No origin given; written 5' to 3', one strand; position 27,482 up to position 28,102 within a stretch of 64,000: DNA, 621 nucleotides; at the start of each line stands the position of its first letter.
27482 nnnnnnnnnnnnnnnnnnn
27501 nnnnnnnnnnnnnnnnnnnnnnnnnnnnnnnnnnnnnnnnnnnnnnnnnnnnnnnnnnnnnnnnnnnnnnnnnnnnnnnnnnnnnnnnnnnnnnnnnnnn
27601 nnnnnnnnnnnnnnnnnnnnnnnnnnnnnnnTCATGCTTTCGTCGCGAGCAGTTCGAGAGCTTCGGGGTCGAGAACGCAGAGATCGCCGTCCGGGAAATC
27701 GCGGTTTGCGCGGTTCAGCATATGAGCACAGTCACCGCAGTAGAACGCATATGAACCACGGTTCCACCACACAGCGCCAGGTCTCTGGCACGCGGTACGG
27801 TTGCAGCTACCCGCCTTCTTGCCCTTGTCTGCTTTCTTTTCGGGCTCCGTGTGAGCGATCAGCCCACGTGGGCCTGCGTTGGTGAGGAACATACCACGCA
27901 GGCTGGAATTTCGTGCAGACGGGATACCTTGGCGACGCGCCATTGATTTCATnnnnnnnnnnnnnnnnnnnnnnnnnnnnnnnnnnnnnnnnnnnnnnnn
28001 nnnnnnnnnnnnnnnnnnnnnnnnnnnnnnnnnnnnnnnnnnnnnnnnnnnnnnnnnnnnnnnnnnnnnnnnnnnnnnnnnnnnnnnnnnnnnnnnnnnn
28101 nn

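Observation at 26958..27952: KptA/Tpt1-like NAD-binding domain protein coupled (ATGA) to a four-Cys zinc-ribbon protein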

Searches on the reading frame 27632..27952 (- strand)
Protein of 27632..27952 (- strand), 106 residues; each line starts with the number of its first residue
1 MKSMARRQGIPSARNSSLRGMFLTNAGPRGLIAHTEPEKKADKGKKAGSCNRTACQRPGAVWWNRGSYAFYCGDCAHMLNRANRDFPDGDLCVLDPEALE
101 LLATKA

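Call 3: search_protein_families(library=pfam, proteins=[window:27632-27952:-], max_evalue=1)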
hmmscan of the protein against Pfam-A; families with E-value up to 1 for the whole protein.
window:27632-27952:- (106 aa): 0 families

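Call 4: search_protein_families(library=phrogs, proteins=[window:27632-27952:-], max_evalue=1)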
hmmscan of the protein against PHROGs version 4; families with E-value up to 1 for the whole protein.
window:27632-27952:- (106 aa): 4 families
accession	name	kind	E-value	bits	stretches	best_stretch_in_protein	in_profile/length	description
phrog_13772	-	unknown function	3e-09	38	1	39-82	66-109/130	-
phrog_36760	-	unknown function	0.17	13.6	1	25-53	26-54/85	-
phrog_2539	-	unknown function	0.22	12.3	1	32-87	82-137/229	-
phrog_2457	-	unknown function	0.26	11.8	1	33-81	169-219/222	-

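Call 32: search_protein_families(library=padloc, proteins=[window:27632-27952:-], max_evalue=0.1)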
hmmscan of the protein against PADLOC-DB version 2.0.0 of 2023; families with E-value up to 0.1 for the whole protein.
window:27632-27952:- (106 aa): 0 families

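Call 41: find_homologous_proteins(query=window:27632-27952:-, max_evalue=0.001)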
Query window:27632-27952:- (106 aa): 9 proteins with E <= 0.001 among 11 candidates.
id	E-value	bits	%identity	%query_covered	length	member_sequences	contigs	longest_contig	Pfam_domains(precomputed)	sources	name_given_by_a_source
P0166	6.7e-68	244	100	100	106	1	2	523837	-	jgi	jgi:hypothetical protein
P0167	2.3e-32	129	62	99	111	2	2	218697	-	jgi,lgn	jgi:hypothetical protein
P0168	5.9e-24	102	51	96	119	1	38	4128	-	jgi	jgi:hypothetical protein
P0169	3.9e-23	99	48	83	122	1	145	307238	-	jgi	jgi:hypothetical protein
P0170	7.0e-23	99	59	70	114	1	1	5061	-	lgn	-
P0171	7.1e-21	92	69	60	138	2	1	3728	-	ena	-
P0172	6.9e-19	86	50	83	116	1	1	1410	-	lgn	-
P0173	1.9e-18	84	58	64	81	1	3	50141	-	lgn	-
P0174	1.8e-17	81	44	94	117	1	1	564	-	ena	-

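Call 47: find_encoding_contigs(protein=P0168, flank=3000, max_places=2)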
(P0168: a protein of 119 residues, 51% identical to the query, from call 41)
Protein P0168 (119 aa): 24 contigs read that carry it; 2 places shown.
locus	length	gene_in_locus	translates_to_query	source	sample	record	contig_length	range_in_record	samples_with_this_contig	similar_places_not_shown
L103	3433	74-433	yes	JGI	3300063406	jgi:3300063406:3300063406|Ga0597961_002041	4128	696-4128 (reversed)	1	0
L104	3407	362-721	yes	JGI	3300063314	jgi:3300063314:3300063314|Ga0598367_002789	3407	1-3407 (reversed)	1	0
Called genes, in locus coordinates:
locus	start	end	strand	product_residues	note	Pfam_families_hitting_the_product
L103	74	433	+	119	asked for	-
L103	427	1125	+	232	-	-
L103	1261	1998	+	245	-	-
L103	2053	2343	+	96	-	-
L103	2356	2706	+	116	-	-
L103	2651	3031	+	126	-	-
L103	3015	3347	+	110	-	-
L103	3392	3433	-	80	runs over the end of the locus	-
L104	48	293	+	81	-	-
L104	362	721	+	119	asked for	-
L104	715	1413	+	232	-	-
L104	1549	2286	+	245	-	-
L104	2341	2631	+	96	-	-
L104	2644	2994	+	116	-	-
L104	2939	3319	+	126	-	-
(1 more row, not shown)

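Call 48: find_encoding_contigs(protein=P0170, flank=3000, max_places=2)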
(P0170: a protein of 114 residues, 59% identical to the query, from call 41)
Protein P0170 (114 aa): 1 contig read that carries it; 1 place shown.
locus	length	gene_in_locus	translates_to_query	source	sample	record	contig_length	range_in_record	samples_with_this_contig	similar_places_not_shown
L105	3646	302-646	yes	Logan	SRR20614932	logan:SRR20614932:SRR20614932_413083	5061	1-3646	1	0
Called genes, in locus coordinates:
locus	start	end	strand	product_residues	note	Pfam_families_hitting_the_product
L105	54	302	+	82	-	-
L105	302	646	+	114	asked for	-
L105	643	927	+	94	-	-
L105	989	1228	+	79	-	PF14216:DUF4326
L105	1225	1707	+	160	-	-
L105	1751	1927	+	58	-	-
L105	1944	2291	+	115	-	PF19698:DUF6197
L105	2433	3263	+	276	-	PF13793:Pribosyltran_N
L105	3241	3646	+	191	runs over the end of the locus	PF07463:NUMOD4, PF13392:HNH_3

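Call 49: find_encoding_contigs(protein=P0171, flank=3000, max_places=2)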
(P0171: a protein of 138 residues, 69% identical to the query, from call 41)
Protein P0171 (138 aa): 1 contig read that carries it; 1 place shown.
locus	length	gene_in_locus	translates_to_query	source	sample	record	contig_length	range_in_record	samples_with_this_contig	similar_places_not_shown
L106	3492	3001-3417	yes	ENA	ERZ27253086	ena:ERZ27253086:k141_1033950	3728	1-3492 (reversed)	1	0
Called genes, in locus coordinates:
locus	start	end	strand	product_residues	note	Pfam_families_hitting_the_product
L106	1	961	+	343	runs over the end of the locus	PF00268:Ribonuc_red_sm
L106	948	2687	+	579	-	PF00317:Ribonuc_red_lgN, PF02867:Ribonuc_red_lgC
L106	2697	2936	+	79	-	PF00462:Glutaredoxin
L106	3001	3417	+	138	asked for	-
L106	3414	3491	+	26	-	?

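Call 61: predict_structure(alignment_id=A4)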
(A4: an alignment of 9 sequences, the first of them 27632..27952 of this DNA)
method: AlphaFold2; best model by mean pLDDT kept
length: 106 residues; sequences in the alignment: 9
mean_pLDDT: 77.8   pTM: 0.60
mean pLDDT of the five models: 77.8, 74.7, 74.1, 72.2, 50.4
residues with pLDDT >= 90: 63; 70-90: 7; 50-70: 8; < 50: 28
segments of 3 or more residues with pLDDT < 50: 1-28
pLDDT, mean of each block of 10 residues (from residue 1): 41 40 43 69 95 94 97 98 95 98 92
secondary structure, 60 per line:
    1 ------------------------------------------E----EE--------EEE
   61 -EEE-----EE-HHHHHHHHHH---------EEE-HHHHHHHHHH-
elements in order: E58-60 E62-64 H73-82 E92-94 H96-105
